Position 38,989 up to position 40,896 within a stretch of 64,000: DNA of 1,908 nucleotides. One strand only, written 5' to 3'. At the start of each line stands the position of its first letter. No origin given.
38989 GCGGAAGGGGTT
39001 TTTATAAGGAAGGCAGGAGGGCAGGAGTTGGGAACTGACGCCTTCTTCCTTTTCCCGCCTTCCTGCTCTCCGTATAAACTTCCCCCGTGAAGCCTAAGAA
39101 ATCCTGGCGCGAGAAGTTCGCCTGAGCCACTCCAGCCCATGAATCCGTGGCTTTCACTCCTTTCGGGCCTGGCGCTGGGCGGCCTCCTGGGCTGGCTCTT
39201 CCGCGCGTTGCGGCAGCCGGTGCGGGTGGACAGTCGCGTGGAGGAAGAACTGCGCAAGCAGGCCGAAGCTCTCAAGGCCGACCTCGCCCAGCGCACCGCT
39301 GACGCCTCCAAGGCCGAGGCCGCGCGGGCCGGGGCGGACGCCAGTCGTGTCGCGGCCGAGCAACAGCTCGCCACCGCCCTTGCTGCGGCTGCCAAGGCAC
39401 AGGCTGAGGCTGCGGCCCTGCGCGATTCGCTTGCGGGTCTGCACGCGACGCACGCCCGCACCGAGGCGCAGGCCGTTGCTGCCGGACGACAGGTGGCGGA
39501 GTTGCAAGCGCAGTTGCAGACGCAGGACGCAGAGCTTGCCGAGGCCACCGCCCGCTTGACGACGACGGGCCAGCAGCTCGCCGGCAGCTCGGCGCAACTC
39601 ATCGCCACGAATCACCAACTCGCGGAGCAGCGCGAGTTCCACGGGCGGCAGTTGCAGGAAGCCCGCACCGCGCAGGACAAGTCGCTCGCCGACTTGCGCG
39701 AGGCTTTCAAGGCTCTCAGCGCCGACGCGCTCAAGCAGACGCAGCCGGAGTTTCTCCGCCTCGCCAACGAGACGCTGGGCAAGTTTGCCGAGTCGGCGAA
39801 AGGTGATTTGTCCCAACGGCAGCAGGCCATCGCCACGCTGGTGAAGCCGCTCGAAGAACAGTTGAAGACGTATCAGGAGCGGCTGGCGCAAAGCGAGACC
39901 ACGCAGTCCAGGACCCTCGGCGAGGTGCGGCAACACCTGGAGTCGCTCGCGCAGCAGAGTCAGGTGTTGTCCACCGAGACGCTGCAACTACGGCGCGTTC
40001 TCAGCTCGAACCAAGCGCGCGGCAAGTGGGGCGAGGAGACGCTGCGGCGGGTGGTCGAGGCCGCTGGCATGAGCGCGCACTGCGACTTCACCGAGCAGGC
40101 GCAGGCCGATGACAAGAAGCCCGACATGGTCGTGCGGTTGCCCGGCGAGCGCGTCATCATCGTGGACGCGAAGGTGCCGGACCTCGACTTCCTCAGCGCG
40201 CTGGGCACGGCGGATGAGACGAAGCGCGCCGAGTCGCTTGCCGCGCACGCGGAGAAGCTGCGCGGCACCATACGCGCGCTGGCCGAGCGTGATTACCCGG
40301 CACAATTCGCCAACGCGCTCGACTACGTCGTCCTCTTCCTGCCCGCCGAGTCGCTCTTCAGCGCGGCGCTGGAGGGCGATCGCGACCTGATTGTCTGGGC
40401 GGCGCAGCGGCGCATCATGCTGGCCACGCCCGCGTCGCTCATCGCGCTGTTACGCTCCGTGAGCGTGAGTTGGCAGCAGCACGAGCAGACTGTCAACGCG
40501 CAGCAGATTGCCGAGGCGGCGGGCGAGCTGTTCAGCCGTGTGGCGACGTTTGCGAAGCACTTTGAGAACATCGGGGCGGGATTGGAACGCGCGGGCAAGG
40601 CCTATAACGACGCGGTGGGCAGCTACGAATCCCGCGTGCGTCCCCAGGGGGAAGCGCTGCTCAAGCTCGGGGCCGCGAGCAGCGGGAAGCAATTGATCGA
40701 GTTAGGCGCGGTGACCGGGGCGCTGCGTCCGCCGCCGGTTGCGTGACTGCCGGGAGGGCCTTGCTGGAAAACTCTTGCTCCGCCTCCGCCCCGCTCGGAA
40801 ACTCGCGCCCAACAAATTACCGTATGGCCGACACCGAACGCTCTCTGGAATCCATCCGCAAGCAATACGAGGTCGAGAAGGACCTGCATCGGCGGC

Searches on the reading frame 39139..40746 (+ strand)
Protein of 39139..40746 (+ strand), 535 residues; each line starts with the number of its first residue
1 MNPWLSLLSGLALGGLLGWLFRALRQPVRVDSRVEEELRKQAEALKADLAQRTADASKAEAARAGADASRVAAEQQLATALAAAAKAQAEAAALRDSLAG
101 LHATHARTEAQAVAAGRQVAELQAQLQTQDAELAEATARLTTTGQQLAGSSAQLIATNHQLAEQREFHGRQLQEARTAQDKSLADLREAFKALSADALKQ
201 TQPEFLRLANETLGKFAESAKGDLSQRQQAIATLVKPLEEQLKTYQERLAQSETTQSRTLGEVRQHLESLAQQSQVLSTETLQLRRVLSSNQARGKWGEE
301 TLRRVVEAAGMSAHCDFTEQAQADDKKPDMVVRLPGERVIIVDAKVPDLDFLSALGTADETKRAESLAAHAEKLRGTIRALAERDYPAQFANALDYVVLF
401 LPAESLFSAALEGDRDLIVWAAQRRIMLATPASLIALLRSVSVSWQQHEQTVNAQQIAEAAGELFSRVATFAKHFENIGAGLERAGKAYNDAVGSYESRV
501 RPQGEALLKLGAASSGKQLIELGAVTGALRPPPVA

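Call 50: search_protein_families(library=ncbifam, proteins=[window:39139-40746:+], max_evalue=1e-10)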
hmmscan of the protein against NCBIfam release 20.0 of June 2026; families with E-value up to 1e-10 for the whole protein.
window:39139-40746:+ (535 aa): 1 family
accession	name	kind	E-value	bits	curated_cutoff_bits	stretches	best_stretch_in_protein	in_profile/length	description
NF007686.0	PRK10361.1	equivalog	4.8e-43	147.5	810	1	216-511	123-428/475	DNA recombination protein RmuC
